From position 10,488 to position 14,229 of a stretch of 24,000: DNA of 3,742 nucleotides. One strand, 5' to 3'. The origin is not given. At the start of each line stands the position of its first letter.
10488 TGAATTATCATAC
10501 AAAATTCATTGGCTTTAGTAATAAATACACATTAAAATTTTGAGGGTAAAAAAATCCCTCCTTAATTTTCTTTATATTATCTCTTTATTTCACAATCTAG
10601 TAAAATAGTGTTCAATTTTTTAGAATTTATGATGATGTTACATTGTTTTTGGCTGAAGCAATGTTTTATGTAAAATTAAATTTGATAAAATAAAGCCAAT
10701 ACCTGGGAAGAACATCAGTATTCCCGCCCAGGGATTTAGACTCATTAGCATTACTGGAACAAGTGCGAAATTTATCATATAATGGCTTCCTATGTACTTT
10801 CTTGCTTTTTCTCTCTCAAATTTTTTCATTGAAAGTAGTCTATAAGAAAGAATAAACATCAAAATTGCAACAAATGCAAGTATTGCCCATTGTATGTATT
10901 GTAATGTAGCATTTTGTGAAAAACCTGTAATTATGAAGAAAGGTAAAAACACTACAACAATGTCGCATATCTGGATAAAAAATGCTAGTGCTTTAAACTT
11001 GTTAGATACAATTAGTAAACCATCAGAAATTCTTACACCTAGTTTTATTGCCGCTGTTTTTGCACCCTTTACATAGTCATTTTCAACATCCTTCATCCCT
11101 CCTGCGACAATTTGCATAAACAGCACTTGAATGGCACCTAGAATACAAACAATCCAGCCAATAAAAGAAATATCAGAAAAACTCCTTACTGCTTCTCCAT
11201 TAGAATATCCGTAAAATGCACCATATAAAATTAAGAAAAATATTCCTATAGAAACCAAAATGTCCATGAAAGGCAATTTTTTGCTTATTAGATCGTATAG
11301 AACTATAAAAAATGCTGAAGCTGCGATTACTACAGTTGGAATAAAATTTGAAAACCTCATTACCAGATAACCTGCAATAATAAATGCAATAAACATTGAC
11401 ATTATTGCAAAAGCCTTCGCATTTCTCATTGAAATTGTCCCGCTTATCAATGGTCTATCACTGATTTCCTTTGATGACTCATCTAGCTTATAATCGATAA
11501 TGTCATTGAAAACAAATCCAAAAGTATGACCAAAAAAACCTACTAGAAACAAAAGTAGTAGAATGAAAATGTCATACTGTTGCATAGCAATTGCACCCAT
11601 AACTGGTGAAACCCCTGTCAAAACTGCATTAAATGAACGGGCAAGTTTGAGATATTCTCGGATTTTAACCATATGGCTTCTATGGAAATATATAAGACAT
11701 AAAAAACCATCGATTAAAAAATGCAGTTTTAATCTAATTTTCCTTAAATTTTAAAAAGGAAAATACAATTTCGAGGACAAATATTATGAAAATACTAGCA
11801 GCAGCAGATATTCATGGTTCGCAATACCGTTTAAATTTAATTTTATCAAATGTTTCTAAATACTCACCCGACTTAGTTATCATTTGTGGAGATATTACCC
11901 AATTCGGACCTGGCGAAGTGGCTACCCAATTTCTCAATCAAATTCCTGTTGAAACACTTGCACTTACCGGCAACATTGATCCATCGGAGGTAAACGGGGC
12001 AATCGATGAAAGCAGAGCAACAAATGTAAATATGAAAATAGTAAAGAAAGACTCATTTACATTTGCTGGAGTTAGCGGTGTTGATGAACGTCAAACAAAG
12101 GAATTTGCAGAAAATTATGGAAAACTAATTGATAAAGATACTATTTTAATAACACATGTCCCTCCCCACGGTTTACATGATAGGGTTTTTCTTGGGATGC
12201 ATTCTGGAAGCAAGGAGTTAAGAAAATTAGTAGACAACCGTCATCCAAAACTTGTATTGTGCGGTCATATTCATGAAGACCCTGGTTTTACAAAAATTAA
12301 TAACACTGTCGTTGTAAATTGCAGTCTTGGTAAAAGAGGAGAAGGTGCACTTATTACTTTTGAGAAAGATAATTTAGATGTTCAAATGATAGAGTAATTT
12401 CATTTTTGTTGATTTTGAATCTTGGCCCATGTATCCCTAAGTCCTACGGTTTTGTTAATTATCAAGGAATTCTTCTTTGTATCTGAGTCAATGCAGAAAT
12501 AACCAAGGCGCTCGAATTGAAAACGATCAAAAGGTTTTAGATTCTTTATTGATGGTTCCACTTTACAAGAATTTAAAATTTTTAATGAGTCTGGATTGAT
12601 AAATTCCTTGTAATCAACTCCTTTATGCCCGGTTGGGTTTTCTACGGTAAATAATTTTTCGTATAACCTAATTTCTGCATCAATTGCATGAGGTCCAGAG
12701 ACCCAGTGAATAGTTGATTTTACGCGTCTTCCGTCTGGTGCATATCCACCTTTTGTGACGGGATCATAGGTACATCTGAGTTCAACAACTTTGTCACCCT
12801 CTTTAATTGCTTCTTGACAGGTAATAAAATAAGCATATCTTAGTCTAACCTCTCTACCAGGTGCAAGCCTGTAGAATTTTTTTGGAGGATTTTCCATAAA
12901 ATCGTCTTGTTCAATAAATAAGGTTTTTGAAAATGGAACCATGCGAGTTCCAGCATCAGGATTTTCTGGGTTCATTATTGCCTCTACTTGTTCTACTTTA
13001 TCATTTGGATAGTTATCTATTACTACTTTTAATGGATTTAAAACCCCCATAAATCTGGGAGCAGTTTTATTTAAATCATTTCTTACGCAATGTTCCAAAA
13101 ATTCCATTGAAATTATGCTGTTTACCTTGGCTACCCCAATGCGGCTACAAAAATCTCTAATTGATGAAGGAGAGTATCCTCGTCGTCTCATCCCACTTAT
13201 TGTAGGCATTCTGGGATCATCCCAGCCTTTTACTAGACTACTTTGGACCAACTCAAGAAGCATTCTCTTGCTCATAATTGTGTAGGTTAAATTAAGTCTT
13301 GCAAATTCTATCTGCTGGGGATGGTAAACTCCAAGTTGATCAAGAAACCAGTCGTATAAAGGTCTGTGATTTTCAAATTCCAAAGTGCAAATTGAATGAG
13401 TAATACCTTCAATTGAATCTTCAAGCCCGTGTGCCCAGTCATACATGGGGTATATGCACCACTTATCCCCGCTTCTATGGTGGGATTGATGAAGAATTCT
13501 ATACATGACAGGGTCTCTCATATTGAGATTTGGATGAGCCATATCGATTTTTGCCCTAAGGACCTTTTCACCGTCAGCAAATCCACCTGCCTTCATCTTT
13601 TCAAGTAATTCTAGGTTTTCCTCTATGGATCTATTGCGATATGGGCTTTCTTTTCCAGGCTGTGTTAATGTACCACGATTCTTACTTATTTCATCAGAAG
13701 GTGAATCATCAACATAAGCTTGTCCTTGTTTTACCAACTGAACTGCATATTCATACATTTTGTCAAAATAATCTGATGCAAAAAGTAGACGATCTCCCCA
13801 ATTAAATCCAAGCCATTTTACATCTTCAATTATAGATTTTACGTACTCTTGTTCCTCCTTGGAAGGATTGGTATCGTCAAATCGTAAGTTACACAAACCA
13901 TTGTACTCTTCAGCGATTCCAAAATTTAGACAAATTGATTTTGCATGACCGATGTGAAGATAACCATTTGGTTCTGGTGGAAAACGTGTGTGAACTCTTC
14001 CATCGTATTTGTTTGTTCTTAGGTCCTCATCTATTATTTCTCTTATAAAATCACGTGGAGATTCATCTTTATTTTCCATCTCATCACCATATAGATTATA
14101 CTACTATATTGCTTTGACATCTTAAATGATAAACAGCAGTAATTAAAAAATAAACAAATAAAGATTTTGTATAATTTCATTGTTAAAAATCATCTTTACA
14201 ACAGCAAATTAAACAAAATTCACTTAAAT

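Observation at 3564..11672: Three UbiA prenyltransferases plus two prenyl-chain flavoenzymes in 8 kb: candidate undescribed isoprenoid/ether-lipid tailoring locus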

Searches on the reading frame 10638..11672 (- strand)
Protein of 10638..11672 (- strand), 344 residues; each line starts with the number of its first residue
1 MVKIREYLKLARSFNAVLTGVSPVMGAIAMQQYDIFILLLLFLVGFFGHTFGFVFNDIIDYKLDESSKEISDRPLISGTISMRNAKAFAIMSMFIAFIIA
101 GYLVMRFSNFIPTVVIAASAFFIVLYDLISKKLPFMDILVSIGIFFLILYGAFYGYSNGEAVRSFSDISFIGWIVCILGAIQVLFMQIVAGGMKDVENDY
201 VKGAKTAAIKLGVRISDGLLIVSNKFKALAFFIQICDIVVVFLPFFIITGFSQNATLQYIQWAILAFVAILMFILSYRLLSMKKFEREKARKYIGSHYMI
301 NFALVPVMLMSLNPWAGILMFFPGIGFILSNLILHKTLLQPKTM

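Call 4: search_protein_families(library=pfam, proteins=[window:10638-11672:-], max_evalue=0.01)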
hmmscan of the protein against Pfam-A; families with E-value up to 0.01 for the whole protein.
window:10638-11672:- (344 aa): 1 family
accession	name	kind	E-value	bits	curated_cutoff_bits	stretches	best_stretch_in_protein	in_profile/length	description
PF01040.23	UbiA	-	2.6e-20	73.2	34.2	1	24-284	5-236/250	UbiA prenyltransferase family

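Call 5: search_protein_families(library=ncbifam, proteins=[window:10638-11672:-], max_evalue=0.01)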
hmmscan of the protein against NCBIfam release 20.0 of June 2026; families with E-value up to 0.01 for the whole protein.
window:10638-11672:- (344 aa): 13 families
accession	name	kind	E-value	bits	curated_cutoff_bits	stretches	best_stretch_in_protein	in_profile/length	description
NF009523.0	PRK12884.1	equivalog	1.7e-21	76.7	269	1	2-305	2-271/279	prenyltransferase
NF009522.0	PRK12883.1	equivalog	2.5e-12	46.9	353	1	4-247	3-220/279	geranylgeranylglycerol-phosphate geranylgeranyltransferase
NF009521.0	PRK12882.1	equivalog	3.7e-11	42.8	296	1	3-269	4-241/280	geranylgeranylglycerol-phosphate geranylgeranyltransferase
TIGR01474.1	ubiA_proteo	equivalog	1.2e-10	41.4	275.45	1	24-243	28-234/282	4-hydroxybenzoate octaprenyltransferase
NF003349.0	PRK04375.1-2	equivalog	4.5e-09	35.9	246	1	4-138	25-158/318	heme o synthase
TIGR01473.1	cyoE_ctaB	equivalog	7.9e-09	35.7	210.3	1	18-139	17-135/281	heme o synthase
NF009514.0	PRK12873.1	equivalog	2.6e-07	30.3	246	1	37-257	48-260/297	4-hydroxybenzoate polyprenyltransferase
TIGR01475.1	ubiA_other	subfamily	7.3e-07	28.9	180.8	1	4-299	5-268/282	UbiA-like polyprenyltransferase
NF009609.0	PRK13106.1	equivalog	9.7e-07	28.5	349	1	25-234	36-236/301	prenyltransferase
NF006088.0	PRK08238.1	equivalog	3.4e-06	26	351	1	25-144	216-330/482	UbiA family prenyltransferase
NF009526.0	PRK12888.1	equivalog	5.6e-05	22.7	364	1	38-112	56-128/301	4-hydroxybenzoate octaprenyltransferase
NF003348.0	PRK04375.1-1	equivalog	7.1e-05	22.3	285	1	5-138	4-136/292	heme o synthase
NF041584.1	MqnP_SCO4491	exception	7.4e-05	22.6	420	1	37-116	40-120/285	menaquinone biosynthesis prenyltransferase MqnP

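Call 42: search_solved_structures(query=window:10638-11672:-, max_evalue=10)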
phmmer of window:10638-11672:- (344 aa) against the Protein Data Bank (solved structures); distinct sequences matched with E-value up to 10: 2.
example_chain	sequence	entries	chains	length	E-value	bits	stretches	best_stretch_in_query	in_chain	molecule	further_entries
6m31_A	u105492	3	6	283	5.9e-09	39.5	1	1-214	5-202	Digeranylgeranylglyceryl phosphate synthase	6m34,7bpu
4od4_A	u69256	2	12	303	0.0019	21.4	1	38-206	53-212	4-hydroxybenzoate octaprenyltransferase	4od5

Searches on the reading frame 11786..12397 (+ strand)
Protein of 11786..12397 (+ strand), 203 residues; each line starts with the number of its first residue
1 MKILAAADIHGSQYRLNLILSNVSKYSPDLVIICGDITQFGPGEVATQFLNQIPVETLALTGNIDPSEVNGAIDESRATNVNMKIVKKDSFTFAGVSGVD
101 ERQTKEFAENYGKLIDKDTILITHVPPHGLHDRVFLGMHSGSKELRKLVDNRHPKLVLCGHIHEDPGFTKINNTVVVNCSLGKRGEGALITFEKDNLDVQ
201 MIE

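Call 4: search_protein_families(library=pfam, proteins=[window:11786-12397:+], max_evalue=0.01)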
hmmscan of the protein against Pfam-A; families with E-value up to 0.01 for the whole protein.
window:11786-12397:+ (203 aa): 3 families
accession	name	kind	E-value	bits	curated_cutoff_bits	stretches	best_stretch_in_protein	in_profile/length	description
PF00149.33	Metallophos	-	9.3e-17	62.5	21.5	1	1-164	1-190/191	Calcineurin-like phosphoesterase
PF12850.12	Metallophos_2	-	1.2e-13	51.8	27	1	1-178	1-131/154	Calcineurin-like phosphoesterase superfamily domain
PF14582.11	Metallophos_3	-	4.2e-13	49.7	28.2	2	114-200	171-257/259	Metallophosphoesterase, calcineurin superfamily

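Call 5: search_protein_families(library=ncbifam, proteins=[window:11786-12397:+], max_evalue=0.01)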
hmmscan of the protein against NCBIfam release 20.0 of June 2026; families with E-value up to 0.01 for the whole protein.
window:11786-12397:+ (203 aa): 4 families
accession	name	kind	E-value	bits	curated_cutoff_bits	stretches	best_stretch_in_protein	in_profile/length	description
TIGR00040.1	yfcE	subfamily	4.3e-10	39.9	56.25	1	1-125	1-86/158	YfcE family phosphodiesterase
NF006988.0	PRK09453.1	equivalog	6.8e-07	29.3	117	1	1-43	1-43/183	phosphodiesterase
TIGR03729.1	acc_ester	subfamily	0.0011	18.5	148.25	1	117-182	165-238/239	putative phosphoesterase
NF008460.0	PRK11340.1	equivalog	0.0044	16.5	188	0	1-163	50-212/271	phosphodiesterase YaeI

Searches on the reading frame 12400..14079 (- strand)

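Call 4: search_protein_families(library=pfam, proteins=[window:12400-14079:-], max_evalue=0.01)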
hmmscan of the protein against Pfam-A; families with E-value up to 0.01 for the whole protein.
window:12400-14079:- (559 aa): 3 families
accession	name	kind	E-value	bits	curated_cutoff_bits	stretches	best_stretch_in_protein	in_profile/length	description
PF00749.27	tRNA-synt_1c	-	1.7e-110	369.3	23.4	1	29-337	2-313/314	tRNA synthetases class I (E and Q), catalytic domain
PF03950.23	tRNA-synt_1c_C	-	5.9e-29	100.6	23.9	1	340-439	1-91/91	tRNA synthetases class I (E and Q), anti-codon binding domain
PF20974.2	tRNA-synt_1c_C2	-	7.7e-25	87.8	23.9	1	456-531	1-69/69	tRNA synthetases class I (E and Q), anti-codon binding domain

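Call 5: search_protein_families(library=ncbifam, proteins=[window:12400-14079:-], max_evalue=0.01)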
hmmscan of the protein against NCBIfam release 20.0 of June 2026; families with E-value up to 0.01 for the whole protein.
window:12400-14079:- (559 aa): 10 families
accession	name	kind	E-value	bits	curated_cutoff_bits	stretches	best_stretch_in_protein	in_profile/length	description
NF011291.0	PRK14703.1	equivalog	3.2e-255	849.1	681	1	7-557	11-562/769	glutamine--tRNA ligase/YqeY domain fusion protein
TIGR00440.1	glnS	equivalog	1.6e-219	730.2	425.8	1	29-553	1-524/524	glutamine--tRNA ligase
TIGR00463.1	gltX_arch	equivalog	2.2e-107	359.9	401.75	1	19-535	85-550/560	glutamate--tRNA ligase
NF003169.0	PRK04156.1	equivalog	1.5e-94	317.7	516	1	23-537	97-559/567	glutamate--tRNA ligase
TIGR00464.1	gltX_bact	equivalog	4e-21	75.4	289.95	1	29-329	2-288/470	glutamate--tRNA ligase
NF004315.1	PRK05710.1-4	equivalog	1.6e-16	60.5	250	1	31-148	1-121/274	tRNA glutamyl-Q(34) synthetase GluQRS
NF004314.0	PRK05710.1-3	equivalog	1.6e-12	47.4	256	1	29-134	7-112/297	tRNA glutamyl-Q(34) synthetase GluQRS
TIGR03838.1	queuosine_YadB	equivalog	1.7e-10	40.7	276.7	1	31-147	3-114/272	tRNA glutamyl-Q(34) synthetase GluQRS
NF004312.0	PRK05710.1-1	equivalog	4.8e-07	29.4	453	1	27-136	12-121/306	tRNA glutamyl-Q(34) synthetase GluQRS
NF004313.0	PRK05710.1-2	equivalog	0.00049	19.4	380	1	29-134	5-110/299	tRNA glutamyl-Q(34) synthetase GluQRS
